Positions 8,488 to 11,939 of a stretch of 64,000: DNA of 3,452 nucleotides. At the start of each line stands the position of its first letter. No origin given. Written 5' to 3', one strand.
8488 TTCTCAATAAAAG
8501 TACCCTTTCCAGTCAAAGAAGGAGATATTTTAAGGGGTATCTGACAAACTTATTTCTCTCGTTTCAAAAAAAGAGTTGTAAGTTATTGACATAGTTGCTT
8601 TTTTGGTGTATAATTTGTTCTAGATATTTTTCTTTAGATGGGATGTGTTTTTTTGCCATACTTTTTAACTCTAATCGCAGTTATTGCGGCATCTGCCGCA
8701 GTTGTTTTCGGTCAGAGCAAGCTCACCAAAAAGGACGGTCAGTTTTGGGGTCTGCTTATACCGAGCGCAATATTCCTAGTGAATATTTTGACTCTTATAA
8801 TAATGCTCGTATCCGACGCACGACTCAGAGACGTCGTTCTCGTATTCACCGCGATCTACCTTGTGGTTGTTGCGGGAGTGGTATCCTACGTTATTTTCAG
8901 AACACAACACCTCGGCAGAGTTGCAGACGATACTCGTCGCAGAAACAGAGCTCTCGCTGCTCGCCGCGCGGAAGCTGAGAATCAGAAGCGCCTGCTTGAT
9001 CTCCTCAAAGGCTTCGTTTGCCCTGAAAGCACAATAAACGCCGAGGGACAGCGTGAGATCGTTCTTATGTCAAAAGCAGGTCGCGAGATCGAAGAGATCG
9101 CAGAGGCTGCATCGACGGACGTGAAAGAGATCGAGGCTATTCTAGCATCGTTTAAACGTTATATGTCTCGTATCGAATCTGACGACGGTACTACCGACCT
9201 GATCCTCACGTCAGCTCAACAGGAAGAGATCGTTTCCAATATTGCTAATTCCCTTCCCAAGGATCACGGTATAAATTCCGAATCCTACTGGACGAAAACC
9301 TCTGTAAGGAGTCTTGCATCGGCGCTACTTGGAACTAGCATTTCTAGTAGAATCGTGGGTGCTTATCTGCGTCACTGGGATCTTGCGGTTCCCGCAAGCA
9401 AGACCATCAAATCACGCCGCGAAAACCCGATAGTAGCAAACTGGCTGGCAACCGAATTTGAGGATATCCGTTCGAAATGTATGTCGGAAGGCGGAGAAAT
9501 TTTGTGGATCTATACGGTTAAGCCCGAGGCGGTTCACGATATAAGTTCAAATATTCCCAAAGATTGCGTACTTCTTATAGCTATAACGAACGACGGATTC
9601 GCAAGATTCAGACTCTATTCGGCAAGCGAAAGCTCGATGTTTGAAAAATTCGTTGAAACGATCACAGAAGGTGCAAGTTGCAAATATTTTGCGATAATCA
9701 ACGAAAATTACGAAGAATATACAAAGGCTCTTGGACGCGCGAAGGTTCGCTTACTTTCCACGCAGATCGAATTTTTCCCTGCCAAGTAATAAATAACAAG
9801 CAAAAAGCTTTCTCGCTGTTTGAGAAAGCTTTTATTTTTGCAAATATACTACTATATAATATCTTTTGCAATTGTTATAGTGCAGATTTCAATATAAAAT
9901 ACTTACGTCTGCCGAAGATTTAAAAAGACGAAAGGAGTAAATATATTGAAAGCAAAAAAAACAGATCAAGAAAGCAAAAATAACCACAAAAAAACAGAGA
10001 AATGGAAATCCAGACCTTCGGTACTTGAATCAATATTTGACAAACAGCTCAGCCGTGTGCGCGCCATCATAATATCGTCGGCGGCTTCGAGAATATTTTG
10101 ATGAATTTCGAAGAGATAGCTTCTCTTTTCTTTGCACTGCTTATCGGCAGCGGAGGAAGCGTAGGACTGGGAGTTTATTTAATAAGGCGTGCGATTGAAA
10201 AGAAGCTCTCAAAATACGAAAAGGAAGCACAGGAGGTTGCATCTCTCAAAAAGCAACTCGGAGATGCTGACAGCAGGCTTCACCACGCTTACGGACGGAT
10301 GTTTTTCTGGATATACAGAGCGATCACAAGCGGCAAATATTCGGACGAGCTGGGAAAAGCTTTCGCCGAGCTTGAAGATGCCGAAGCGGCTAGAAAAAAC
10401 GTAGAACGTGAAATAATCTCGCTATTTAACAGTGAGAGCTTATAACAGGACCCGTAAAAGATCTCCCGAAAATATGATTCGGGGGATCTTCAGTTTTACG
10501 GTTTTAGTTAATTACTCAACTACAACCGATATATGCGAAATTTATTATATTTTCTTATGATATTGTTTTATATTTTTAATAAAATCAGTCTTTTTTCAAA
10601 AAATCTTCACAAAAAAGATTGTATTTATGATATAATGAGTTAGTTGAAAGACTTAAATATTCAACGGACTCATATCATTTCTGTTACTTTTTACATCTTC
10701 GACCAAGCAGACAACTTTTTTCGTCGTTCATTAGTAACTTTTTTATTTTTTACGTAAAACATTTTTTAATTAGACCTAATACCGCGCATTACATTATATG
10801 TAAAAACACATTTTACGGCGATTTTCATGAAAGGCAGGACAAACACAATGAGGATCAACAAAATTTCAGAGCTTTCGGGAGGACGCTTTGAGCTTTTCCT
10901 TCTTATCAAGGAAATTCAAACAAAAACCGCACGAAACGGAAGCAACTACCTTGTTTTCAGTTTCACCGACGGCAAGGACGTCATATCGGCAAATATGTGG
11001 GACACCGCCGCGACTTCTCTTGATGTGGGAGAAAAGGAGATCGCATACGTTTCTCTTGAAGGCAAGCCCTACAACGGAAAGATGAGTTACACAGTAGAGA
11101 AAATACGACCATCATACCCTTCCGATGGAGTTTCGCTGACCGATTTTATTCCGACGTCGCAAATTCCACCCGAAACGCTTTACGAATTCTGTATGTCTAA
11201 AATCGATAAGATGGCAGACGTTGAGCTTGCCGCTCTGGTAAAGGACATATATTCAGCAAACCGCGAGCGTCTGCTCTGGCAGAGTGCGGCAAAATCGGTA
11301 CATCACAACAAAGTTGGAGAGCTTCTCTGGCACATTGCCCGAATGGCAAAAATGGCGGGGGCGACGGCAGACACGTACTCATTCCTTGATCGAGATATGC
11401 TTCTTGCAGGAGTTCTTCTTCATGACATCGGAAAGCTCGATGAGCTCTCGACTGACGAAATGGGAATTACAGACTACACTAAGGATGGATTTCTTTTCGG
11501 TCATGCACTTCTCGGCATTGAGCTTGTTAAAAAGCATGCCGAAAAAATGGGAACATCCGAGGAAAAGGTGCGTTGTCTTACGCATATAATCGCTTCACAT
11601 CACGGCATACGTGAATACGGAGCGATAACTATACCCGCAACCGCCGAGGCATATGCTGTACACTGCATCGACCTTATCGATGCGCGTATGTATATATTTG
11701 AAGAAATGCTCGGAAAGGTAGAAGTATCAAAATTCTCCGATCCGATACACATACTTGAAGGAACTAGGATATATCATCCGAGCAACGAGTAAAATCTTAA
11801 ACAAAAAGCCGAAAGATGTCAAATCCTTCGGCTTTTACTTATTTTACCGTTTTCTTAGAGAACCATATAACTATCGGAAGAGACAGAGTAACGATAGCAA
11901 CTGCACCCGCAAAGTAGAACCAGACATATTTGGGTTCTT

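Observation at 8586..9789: Membrane-anchored, catalytically dead IS630-like transposase derivative kept as an intact ORF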

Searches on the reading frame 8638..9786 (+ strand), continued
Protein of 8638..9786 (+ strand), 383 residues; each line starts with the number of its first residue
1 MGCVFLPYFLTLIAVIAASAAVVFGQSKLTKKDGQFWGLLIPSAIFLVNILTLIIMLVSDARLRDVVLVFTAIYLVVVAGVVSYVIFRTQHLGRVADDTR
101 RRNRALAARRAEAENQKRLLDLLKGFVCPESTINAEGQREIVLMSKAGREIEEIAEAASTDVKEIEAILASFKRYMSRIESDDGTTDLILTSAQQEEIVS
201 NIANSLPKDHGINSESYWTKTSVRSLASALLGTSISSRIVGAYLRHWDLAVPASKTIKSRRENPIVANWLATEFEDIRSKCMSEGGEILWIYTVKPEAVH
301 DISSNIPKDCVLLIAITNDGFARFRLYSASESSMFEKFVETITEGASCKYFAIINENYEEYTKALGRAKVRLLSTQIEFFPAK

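Call 52: find_homologous_proteins(query=P0038)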
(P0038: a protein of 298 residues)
Query P0038 (298 aa): 1437 proteins with E <= 0.001 among 2489 candidates; the best 120 are listed.
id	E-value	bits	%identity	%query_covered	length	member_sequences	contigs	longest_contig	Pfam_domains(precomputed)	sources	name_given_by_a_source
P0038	1.1e-201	687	100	100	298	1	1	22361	PF13384.13,PF13518.13,PF13592.13,PF13358.13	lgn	-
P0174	1.4e-82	295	53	89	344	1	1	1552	PF13384.13,PF03184.26,PF13551.13,PF13518.13,PF13592.13,PF13565.13,PF13358.13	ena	-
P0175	4.5e-82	294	53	89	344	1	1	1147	PF13384.13,PF03184.26,PF13551.13,PF13518.13,PF13592.13,PF13565.13,PF13358.13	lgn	-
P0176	7.8e-82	293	51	89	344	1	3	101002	PF13551.13,PF13518.13,PF13592.13,PF13565.13,PF13358.13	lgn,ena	-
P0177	8.5e-82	293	53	89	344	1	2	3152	PF13384.13,PF03184.26,PF13551.13,PF13518.13,PF13592.13,PF13565.13,PF13358.13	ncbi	-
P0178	3.7e-81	291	51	89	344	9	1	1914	PF13384.13,PF03184.26,PF13518.13,PF13592.13,PF13565.13,PF13358.13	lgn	-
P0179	5.3e-81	290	51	89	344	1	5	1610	PF13384.13,PF03184.26,PF13518.13,PF13592.13,PF13565.13,PF13358.13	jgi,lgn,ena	jgi:transposase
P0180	1.7e-80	289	52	89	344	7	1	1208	PF13384.13,PF13551.13,PF13518.13,PF13592.13,PF13565.13,PF13358.13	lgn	-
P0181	2.4e-80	288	51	89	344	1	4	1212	PF13384.13,PF03184.26,PF13518.13,PF13592.13,PF13565.13,PF13358.13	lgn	-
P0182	3.3e-80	288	51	89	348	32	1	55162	PF13384.13,PF13551.13,PF13518.13,PF13592.13,PF13565.13,PF13358.13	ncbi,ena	-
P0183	3.7e-80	287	51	89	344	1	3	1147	PF13384.13,PF13551.13,PF13518.13,PF13592.13,PF13565.13,PF13358.13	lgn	-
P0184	4.0e-80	287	52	89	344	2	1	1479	PF13384.13,PF03184.26,PF13551.13,PF13518.13,PF13592.13,PF13565.13,PF13358.13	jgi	jgi:transposase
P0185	4.3e-80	287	51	89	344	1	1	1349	PF13384.13,PF13551.13,PF13518.13,PF13592.13,PF13565.13,PF13358.13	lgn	-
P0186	4.7e-80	287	51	89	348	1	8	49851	PF13384.13,PF13551.13,PF13518.13,PF13592.13,PF13565.13,PF13358.13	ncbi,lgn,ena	-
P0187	9.5e-80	286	50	89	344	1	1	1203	PF13384.13,PF13551.13,PF13518.13,PF13592.13,PF13565.13,PF13358.13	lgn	-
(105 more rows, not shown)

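Call 56: search_protein_families(library=padloc, proteins=[window:8638-9786:+], max_evalue=0.01)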
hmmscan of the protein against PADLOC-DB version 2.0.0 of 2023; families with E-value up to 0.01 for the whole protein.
window:8638-9786:+ (383 aa): 0 families

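Call 58: list_cluster_members(proteins=[P0001, P0004, P0019, P0020])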
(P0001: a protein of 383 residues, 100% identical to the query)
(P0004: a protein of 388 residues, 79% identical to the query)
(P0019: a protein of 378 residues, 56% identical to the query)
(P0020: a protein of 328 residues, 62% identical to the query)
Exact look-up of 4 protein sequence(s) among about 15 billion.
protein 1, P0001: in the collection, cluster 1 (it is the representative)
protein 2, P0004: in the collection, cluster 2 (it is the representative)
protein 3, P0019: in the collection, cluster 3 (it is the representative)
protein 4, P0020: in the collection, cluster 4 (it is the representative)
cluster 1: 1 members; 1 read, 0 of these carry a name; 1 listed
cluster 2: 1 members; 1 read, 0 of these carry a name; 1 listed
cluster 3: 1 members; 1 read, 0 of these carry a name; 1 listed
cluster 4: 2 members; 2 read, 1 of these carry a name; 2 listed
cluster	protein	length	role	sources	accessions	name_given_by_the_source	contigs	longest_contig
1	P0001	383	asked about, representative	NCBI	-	-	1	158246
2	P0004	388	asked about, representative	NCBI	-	-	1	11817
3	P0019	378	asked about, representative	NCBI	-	-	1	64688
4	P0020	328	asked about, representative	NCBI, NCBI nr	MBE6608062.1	MAG: hypothetical protein E7633_05875 [Ruminococcaceae bacterium] | hypothetical protein [Oscillospiraceae bacterium]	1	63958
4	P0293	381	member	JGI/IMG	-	-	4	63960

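Call 62: find_homologous_proteins(query=P0036)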
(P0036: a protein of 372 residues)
Query P0036 (372 aa): 2 proteins with E <= 0.001 among 3529 candidates.
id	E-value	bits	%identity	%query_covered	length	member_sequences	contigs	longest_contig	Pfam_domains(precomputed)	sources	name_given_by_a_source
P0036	5.7e-243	823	100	100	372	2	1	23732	-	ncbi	-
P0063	6.8e-50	188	33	99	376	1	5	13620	-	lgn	-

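Call 63: find_encoding_contigs(protein=P0036, flank=5000, max_places=1)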
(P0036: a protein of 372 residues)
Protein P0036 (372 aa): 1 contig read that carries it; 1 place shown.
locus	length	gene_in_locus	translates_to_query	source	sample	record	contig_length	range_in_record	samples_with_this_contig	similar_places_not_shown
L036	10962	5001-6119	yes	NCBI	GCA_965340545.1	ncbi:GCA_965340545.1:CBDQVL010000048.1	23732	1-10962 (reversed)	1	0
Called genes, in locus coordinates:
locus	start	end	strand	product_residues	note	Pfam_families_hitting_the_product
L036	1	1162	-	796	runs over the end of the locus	PF01588:tRNA_bind, PF03483:B3_4, PF03484:B5, PF17759:tRNA_synthFbeta, PF03147:FDX-ACB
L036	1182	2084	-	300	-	PF02588:YitT_membrane, PF19700:DUF6198, PF10035:DUF2179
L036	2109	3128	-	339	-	PF02912:Phe_tRNA-synt_N, PF01409:tRNA-synt_2d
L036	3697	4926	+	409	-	PF01136:Peptidase_U32, PF16325:Peptidase_U32_C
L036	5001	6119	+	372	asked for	-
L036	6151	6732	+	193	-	PF01569:PAP2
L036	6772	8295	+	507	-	PF07556:DUF1538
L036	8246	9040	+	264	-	-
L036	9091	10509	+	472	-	PF00224:PK, PF02887:PK_C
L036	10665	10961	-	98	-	?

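Call 64: find_encoding_contigs(protein=P0063, flank=5000, max_places=1)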
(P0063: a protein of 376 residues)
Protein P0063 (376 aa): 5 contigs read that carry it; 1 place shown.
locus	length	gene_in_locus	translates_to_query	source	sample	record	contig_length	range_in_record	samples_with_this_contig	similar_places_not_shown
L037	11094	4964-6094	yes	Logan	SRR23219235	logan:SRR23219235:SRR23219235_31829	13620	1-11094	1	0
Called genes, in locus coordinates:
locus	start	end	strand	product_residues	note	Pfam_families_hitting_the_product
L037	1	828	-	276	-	?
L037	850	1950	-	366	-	PF19700:DUF6198 (weak), PF02588:YitT_membrane, PF10035:DUF2179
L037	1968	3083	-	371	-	PF02912:Phe_tRNA-synt_N, PF01409:tRNA-synt_2d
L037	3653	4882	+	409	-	PF01136:Peptidase_U32, PF16325:Peptidase_U32_C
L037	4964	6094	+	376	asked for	-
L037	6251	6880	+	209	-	PF01569:PAP2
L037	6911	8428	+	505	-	-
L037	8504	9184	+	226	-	-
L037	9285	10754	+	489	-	PF00224:PK, PF02887:PK_C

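Call 68: search_protein_families(library=pfam, proteins=[L019:506-2071:+, L019:2860-3873:+, L019:5580-7592:+, L006:1513-2808:+], max_evalue=0.0001)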
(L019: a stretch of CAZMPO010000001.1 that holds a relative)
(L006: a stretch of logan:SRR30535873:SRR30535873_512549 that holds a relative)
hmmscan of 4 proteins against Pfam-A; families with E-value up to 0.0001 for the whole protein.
L019:506-2071:+ (522 aa): 2 families
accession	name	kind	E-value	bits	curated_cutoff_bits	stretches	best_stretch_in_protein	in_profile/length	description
PF13173.12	AAA_14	-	1.1e-23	84.1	27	1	92-226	2-129/129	AAA domain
PF13635.12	DUF4143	-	3.3e-21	76.1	28.1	1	300-462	3-160/160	Domain of unknown function (DUF4143)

L019:2860-3873:+ (338 aa): 2 families
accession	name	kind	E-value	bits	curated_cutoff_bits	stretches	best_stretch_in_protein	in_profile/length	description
PF13472.12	Lipase_GDSL_2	-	2.5e-12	48.1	32.9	1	162-322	1-175/178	GDSL-like Lipase/Acylhydrolase family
PF14606.12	Lipase_GDSL_3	-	9.4e-12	46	27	1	159-334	3-177/178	GDSL-like Lipase/Acylhydrolase family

L019:5580-7592:+ (671 aa): 5 families
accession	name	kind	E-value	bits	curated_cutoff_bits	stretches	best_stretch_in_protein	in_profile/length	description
PF02421.24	FeoB_N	-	7.2e-65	217.7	27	1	3-153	3-154/156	Ferrous iron transport protein B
PF07670.19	Gate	-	7.8e-39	132.8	29.6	2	353-448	1-103/104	Nucleoside recognition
PF07664.17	FeoB_C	-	7.1e-20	70.9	26.6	1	458-511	1-54/54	Ferrous iron transport protein B C terminus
PF01926.29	MMR_HSR1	-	2.6e-17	63.4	21.9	1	4-112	3-112/113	50S ribosome-binding GTPase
PF17910.6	FeoB_Cyto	-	1.9e-12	47.8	23.4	1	178-262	6-89/90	FeoB cytosolic helical domain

L006:1513-2808:+ (432 aa): 6 families
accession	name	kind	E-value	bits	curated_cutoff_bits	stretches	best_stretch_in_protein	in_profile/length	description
PF00756.26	Esterase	-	2.7e-13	50.7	22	1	210-383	7-154/251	Putative esterase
PF00326.27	Peptidase_S9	-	1e-09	38.6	22.6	1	297-364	43-110/213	Prolyl oligopeptidase family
PF02230.22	Abhydrolase_2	-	5.7e-09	36.6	23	1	224-415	11-207/217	Phospholipase/Carboxylesterase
PF12146.15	Hydrolase_4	-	6.2e-07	29.4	27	0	304-349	64-107/239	Serine aminopeptidase, S33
PF20434.5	BD-FAE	-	6.6e-06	26.2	26.8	0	297-329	68-100/215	BD-FAE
PF01738.24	DLH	-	7.9e-05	22.8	21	0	305-395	80-175/217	Dienelactone hydrolase family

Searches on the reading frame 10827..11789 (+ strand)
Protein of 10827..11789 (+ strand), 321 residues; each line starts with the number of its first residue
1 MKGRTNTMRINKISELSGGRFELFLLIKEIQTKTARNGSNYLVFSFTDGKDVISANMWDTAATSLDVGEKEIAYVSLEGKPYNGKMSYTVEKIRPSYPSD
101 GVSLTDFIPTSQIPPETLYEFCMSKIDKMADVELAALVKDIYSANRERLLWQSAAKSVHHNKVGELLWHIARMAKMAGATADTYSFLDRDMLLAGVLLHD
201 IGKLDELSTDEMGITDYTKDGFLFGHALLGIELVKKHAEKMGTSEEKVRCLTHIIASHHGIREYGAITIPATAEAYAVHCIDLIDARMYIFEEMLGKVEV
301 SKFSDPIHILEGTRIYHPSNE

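Call 36: search_protein_families(library=pfam, proteins=[window:10827-11789:+], max_evalue=0.001)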
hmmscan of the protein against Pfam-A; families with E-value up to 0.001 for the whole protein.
window:10827-11789:+ (321 aa): 2 families
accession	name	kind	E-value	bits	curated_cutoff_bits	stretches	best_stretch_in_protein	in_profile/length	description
PF01966.28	HD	-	2e-07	31.8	22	1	169-263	4-90/116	HD domain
PF18019.7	Cas3_HD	-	0.00097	19.6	23.1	0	185-277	50-147/207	Cas3, HD domain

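Call 45: search_protein_families(library=ncbifam, proteins=[window:10827-11789:+], max_evalue=0.001)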
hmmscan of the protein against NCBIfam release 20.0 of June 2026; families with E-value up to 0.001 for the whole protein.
window:10827-11789:+ (321 aa): 5 families
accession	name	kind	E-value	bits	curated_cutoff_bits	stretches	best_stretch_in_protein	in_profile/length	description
NF010007.0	PRK13480.1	equivalog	4.3e-57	193.6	460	1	17-319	10-311/314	3'-5' exoribonuclease YhaM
TIGR01596.1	cas3_HD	equivalog_domain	1.5e-09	38.2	43.45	1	166-265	1-103/178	CRISPR-associated endonuclease Cas3''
TIGR00277.1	HDIG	domain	6e-07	29.2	27.6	1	166-240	5-71/84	HDIG domain-containing metalloprotein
NF002895.0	PRK03381.1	equivalog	6.3e-06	24.6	631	1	187-258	441-495/782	[protein-PII] uridylyltransferase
NF001265.0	PRK00227.1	equivalog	0.00047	18.4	799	1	174-277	387-473/693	[protein-PII] uridylyltransferase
